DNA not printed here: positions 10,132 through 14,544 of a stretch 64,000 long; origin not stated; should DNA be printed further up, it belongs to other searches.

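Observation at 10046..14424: Avs-like STAND NTPase fused N-terminally to an XRE HTH and an Mrr-type nuclease, with its own palindromic operator and an apparently leaderless promoter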

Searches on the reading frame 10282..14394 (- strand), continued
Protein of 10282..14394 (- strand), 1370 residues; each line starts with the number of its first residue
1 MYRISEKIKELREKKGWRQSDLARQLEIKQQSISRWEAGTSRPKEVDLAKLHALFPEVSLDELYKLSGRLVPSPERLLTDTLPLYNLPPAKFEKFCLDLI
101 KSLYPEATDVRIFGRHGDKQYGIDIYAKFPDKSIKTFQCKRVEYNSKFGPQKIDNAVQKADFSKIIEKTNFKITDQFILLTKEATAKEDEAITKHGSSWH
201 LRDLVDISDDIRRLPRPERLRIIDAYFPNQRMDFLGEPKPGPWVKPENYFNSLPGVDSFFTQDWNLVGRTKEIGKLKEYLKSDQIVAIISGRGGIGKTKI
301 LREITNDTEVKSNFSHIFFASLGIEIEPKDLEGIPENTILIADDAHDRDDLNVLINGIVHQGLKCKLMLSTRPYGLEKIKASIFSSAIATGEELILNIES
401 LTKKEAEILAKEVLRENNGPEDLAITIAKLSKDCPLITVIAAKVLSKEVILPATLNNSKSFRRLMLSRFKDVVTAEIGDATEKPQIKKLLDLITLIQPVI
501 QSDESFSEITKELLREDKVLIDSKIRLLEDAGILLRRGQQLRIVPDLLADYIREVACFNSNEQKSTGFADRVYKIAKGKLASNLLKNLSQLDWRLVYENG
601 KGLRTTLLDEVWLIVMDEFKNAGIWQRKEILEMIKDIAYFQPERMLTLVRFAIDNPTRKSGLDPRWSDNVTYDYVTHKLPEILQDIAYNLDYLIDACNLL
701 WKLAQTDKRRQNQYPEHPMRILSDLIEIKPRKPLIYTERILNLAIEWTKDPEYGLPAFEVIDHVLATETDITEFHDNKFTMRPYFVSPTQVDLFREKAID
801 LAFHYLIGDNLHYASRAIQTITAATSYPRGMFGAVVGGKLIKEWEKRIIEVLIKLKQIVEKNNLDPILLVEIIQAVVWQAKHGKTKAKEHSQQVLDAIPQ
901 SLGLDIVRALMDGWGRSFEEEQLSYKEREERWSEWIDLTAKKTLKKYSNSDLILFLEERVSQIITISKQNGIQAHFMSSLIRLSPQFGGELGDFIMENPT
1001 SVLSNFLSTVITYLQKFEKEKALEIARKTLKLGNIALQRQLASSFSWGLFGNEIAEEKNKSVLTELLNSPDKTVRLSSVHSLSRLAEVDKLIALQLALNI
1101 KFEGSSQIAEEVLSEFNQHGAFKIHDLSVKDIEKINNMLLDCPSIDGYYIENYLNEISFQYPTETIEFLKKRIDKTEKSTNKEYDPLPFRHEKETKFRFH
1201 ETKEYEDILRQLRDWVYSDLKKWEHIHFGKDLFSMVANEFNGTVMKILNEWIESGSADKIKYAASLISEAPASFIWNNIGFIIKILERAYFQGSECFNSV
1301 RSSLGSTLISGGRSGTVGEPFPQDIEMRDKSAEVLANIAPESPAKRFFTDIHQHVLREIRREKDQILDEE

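Call 8: find_homologous_proteins(query=window:10282-14394:-)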
Query window:10282-14394:- (1370 aa): 92 proteins with E <= 0.001 among 8000 candidates.
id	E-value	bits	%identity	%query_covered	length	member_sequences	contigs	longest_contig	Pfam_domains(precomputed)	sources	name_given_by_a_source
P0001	0.0e+0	3083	100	100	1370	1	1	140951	PF12844.14,PF01381.29,PF13560.13,PF00931.29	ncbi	ncbi:MAG: helix-turn-helix domain-containing protein [Patescibacteria group bacterium]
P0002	0.0e+0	2481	80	100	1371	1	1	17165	PF01381.29,PF01637.25,PF13560.13,PF00931.29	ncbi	-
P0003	0.0e+0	1423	48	99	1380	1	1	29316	PF12844.14,PF01381.29,PF22495.3,PF13560.13,PF25199.2,PF00931.29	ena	-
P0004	7.7e-290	983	38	99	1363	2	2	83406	PF01381.29,PF13560.13,PF04471.19,PF13191.13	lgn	-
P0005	8.5e-268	910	35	100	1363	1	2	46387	PF12844.14,PF01381.29,PF13560.13,PF25199.2,PF13191.13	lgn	-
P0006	6.0e-222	758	32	99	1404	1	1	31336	PF01381.29,PF13545.13,PF13560.13,PF04471.19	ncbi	ncbi:MAG: helix-turn-helix domain-containing protein [Actinomycetota bacterium]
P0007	8.3e-221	754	33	98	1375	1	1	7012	PF01381.29,PF13560.13,PF25199.2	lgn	-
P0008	2.9e-213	729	33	99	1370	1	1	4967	PF01381.29,PF13560.13,PF25199.2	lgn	-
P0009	1.4e-208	714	32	99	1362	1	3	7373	PF01381.29,PF01637.25,PF13560.13,PF04471.19,PF25199.2,PF13191.13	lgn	-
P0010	3.1e-206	706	32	100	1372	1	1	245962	PF01381.29,PF13560.13,PF04471.19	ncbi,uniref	ncbi:helix-turn-helix domain-containing protein [Nonomuraea dietziae]|uniref:helix-turn-helix domain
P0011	8.1e-205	701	31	99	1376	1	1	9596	PF01381.29,PF01637.25,PF13560.13,PF04471.19,PF25199.2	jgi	jgi:transcriptional regulator with XRE-family HTH domain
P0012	3.3e-199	683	31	99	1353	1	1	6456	PF01381.29,PF01637.25,PF25199.2,PF13191.13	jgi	-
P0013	2.4e-196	673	31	99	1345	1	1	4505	PF01381.29,PF25199.2,PF13191.13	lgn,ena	-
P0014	3.6e-196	673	31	99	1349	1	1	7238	PF01381.29,PF13560.13,PF25199.2,PF13191.13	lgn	-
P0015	7.9e-193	661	31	99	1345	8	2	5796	PF01381.29,PF13560.13,PF25199.2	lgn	-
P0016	3.3e-192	659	31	99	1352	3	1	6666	PF01381.29,PF13560.13,PF25199.2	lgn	-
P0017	4.9e-191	656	31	94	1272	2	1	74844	PF04471.19,PF25199.2,PF13191.13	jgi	jgi:hypothetical protein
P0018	2.9e-190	653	31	98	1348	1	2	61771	PF25199.2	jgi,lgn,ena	-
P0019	3.3e-190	653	31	99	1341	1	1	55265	PF01381.29,PF13560.13,PF25199.2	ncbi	-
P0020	1.2e-189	651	30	96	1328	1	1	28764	PF04471.19,PF25199.2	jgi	jgi:hypothetical protein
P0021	1.2e-188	648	30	99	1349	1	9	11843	PF01381.29,PF13560.13,PF25199.2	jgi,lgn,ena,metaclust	metaclust:\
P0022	2.9e-188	646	30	99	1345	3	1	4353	PF01381.29,PF13560.13,PF25199.2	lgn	-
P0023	3.7e-188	646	30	99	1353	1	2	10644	PF01381.29,PF13560.13,PF25199.2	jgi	jgi:transcriptional regulator with XRE-family HTH domain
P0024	4.8e-188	646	30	100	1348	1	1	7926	PF01381.29,PF01637.25,PF13560.13,PF25199.2,PF13191.13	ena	-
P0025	1.2e-187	644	30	99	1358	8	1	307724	PF01381.29,PF13560.13,PF04471.19,PF25199.2,PF13191.13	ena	-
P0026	1.2e-186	641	30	99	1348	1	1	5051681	PF01381.29,PF13560.13,PF25199.2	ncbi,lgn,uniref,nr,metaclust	ncbi:helix-turn-helix domain-containing protein [Methylomonas methanica]|uniref:Helix-turn-helix dom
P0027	6.9e-184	632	29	99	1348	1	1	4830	PF01381.29,PF13560.13,PF25199.2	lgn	-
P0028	9.0e-184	631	30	99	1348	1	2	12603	PF01381.29,PF13560.13,PF25199.2,PF13191.13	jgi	jgi:transcriptional regulator with XRE-family HTH domain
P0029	2.3e-182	627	30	99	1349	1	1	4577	PF01381.29,PF13560.13,PF25199.2,PF13191.13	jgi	-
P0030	6.8e-181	622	29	99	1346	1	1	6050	PF01381.29,PF13560.13,PF25199.2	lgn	-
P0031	1.6e-179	617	30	99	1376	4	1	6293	PF01381.29,PF04471.19,PF13191.13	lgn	-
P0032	1.1e-176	608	30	100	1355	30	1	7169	PF01381.29,PF13560.13,PF13443.13,PF25199.2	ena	-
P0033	9.3e-176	605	30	94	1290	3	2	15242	PF04471.19,PF25199.2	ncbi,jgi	jgi:hypothetical protein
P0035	2.0e-171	591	29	99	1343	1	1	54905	PF01381.29,PF13560.13,PF25199.2,PF13191.13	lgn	-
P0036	4.1e-170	586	30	93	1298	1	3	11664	PF25199.2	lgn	-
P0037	1.8e-169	584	29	100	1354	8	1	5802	PF01381.29,PF13560.13,PF13443.13,PF25199.2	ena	-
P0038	2.0e-169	584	29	99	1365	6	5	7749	PF01381.29,PF07022.20,PF13560.13,PF13443.13,PF25199.2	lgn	-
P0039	3.4e-167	577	30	95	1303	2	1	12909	PF04471.19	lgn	-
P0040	6.8e-167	576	29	99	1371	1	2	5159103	PF01381.29,PF13560.13,PF04471.19,PF25199.2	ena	-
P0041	1.1e-164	568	28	99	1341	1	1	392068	PF01381.29,PF13560.13,PF04471.19,PF25199.2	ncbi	-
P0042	9.8e-163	562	28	98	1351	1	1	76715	PF01381.29,PF13560.13,PF04471.19,PF25199.2,PF13191.13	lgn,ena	-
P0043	4.3e-160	553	29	95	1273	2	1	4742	PF04471.19,PF25199.2,PF13191.13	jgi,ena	-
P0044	4.2e-156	540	29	95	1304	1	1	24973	PF04471.19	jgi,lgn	jgi:hypothetical protein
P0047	5.3e-154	533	28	99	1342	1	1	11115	PF01381.29,PF13560.13,PF04471.19,PF25199.2,PF13191.13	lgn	-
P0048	1.1e-153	532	29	95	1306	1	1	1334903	PF04471.19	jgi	jgi:hypothetical protein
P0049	1.9e-153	531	28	99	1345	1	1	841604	PF01381.29,PF13560.13,PF13443.13,PF25199.2,PF13191.13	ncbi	ncbi:helix-turn-helix domain-containing protein [Devosia sp. CAU 1758]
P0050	2.5e-153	531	28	95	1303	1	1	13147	PF04471.19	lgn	-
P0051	4.3e-151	523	28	99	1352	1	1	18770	PF01381.29,PF13560.13,PF04471.19,PF25199.2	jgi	-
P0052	1.3e-149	518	27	94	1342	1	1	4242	PF01637.25,PF25199.2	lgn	-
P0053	2.6e-149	517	28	99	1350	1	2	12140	PF01381.29,PF13560.13,PF13443.13,PF25199.2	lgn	-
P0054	5.0e-148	513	28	94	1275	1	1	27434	PF25199.2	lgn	-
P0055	9.1e-147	509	28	100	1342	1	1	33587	PF01381.29,PF13560.13,PF13443.13,PF25199.2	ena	-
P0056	1.8e-146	508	28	99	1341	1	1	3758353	PF01381.29,PF13560.13,PF04471.19,PF25199.2,PF00931.29,PF13191.13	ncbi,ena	-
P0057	3.9e-146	507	28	94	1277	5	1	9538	PF25199.2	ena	-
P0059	8.8e-145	502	28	100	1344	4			PF01381.29,PF13560.13,PF13443.13,PF25199.2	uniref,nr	uniref:Putative transcriptional regulator, XRE family n=2 Tax=Ralstonia syzygii TaxID=28097 RepID=G3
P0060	3.0e-144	501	28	100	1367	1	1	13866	PF01381.29,PF13560.13,PF25199.2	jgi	jgi:transcriptional regulator with XRE-family HTH domain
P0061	1.3e-143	498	29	83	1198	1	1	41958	PF01637.25,PF25199.2,PF13191.13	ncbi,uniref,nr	ncbi:hypothetical protein I8752_18320 [Nostocaceae cyanobacterium CENA369]|uniref:Uncharacterized pr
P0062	2.2e-143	498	28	100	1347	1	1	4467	PF01381.29,PF07022.20,PF13560.13,PF13443.13,PF25199.2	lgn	-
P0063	4.6e-142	493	29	81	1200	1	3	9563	PF25199.2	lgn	-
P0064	1.4e-141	492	29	81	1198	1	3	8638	PF25199.2,PF13191.13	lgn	-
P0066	5.8e-140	486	27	100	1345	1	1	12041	PF01381.29,PF13560.13,PF25199.2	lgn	-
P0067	1.4e-139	485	27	100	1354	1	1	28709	PF01381.29,PF13560.13,PF13443.13,PF25199.2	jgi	jgi:transcriptional regulator with XRE-family HTH domain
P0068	1.7e-136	475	27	99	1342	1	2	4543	PF01381.29,PF13560.13,PF25199.2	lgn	-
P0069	1.0e-135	472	27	99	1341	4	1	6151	PF01381.29,PF13560.13,PF25199.2,PF13191.13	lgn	-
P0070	1.1e-135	472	27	82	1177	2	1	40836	PF25199.2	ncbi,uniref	ncbi:hypothetical protein ABT214_00475 [Micromonospora purpureochromogenes]|uniref:P-loop NTPase n=1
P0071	8.0e-135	469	27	99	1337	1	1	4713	PF13560.13,PF25199.2,PF13191.13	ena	-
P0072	9.0e-135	469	27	99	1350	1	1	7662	PF01381.29,PF13560.13,PF25199.2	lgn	-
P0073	3.0e-133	464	27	99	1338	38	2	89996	PF01381.29,PF13560.13,PF25199.2,PF13191.13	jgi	jgi:transcriptional regulator with XRE-family HTH domain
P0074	3.0e-132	461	26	100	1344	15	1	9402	PF01381.29,PF13560.13,PF13443.13,PF25199.2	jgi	jgi:transcriptional regulator with XRE-family HTH domain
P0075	8.8e-132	459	27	99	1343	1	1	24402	PF01381.29,PF13560.13,PF25199.2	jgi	jgi:transcriptional regulator with XRE-family HTH domain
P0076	1.5e-131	458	27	99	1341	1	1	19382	PF01381.29,PF13560.13,PF25199.2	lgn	-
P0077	8.6e-131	456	27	95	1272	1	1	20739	PF01381.29,PF25199.2,PF00931.29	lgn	-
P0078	6.3e-129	450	28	80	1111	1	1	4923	PF04471.19,PF25199.2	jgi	-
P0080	2.5e-122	428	25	99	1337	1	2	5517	PF01381.29,PF13560.13,PF25199.2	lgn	-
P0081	1.7e-119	419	26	99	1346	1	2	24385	PF01381.29,PF13560.13,PF25199.2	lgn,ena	-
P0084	2.7e-117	411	25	100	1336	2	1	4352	PF01381.29,PF20703.4,PF13560.13,PF25199.2,PF13191.13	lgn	-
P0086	8.9e-117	410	28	71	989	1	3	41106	PF04471.19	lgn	-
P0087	2.2e-115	405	26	88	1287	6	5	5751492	-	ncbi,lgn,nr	ncbi:ATP-binding protein [Methanosarcina acetivorans]|nr:ATP-binding protein [Methanosarcina acetivo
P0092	1.5e-34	137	24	46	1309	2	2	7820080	PF25199.2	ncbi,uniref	ncbi:ATP-binding protein [Termitidicoccus mucosus]|uniref:ATP-binding protein n=1 Tax=Termitidicoccu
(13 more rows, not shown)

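Call 11: find_encoding_contigs(protein=P0002, flank=6000, max_places=3)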
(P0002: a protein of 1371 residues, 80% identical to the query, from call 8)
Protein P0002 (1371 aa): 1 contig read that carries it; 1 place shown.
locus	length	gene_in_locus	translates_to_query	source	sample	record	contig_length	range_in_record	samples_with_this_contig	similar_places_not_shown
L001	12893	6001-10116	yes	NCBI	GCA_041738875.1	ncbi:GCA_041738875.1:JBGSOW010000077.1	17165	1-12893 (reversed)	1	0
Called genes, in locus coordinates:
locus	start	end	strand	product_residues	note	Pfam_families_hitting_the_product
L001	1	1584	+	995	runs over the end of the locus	PF16656:Pur_ac_phosph_N, PF08239:SH3_3 (weak)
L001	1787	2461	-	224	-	-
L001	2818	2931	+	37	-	-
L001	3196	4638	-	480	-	PF04326:SLFN_AlbA_2, PF13749:HATPase_c_4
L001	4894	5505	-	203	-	PF13023:HD_3, PF12917:YfbR-like (weak)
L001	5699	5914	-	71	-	-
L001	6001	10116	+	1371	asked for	PF01381:HTH_3, PF13560:HTH_31 (weak), PF00931:NB-ARC (faint), PF01637:ATPase_2 (faint)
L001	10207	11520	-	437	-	-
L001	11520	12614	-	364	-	PF08933:PrnB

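Call 12: find_encoding_contigs(protein=P0003, flank=6000, max_places=3)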
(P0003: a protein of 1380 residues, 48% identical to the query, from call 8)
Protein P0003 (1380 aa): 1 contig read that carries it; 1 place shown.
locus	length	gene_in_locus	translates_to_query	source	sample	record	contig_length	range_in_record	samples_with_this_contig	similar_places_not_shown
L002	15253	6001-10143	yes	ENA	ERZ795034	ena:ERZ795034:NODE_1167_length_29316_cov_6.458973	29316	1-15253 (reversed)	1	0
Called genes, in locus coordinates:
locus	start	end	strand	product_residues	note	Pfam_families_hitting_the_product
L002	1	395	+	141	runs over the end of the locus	-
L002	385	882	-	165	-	PF15571:Imm44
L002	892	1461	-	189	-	-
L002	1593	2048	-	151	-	PF14137:DUF4304 (weak)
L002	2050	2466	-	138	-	PF15571:Imm44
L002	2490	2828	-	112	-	PF20212:DUF6572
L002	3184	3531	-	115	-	PF20212:DUF6572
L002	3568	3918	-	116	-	-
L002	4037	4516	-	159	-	PF14085:DUF4265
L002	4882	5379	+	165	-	PF01844:HNH (weak)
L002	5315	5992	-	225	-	-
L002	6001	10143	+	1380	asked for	PF01381:HTH_3, PF12844:HTH_19 (faint), PF13560:HTH_31, PF22495:HTH_92 (faint), PF00931:NB-ARC (faint), PF25199:nSTAND_NTPase5 (weak)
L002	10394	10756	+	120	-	PF03703:bPH_2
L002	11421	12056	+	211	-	-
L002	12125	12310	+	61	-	-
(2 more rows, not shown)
